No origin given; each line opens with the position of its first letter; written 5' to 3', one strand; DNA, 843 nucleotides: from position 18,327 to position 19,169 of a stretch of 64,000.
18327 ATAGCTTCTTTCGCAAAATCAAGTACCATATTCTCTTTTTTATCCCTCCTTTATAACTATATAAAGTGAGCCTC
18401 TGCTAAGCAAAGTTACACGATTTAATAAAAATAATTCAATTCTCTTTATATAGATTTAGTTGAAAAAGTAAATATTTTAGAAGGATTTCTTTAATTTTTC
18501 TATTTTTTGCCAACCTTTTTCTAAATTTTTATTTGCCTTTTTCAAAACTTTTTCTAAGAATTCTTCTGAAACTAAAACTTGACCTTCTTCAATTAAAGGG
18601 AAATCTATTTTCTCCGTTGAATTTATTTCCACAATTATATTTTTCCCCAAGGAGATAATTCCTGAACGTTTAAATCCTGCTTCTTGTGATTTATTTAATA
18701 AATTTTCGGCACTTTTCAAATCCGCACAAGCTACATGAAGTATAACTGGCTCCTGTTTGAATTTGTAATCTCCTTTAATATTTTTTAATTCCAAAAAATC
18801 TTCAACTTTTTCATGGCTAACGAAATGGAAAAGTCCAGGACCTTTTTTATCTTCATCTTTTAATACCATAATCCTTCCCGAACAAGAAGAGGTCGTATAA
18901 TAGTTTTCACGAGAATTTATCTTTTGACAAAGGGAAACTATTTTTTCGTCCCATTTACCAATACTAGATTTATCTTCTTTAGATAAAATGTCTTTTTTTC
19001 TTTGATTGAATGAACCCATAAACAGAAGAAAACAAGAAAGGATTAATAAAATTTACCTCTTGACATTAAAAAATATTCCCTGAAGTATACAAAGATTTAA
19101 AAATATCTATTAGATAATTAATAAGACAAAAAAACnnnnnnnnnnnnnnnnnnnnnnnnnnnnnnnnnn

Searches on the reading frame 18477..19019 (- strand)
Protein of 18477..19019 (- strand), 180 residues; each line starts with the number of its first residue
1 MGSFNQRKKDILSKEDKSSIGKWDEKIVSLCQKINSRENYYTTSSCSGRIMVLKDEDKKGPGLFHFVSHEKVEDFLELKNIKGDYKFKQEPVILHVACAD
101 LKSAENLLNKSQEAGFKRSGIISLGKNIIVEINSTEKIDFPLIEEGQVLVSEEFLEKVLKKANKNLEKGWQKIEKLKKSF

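Call 63: search_protein_families(library=pfam, proteins=[window:18477-19019:-], max_evalue=0.001)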
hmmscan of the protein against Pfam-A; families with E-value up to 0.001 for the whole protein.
window:18477-19019:- (180 aa): 1 family
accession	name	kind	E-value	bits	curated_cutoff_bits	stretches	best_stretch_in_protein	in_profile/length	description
PF02676.19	TYW3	-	1.7e-45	155.4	27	1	6-179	1-208/211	Methyltransferase TYW3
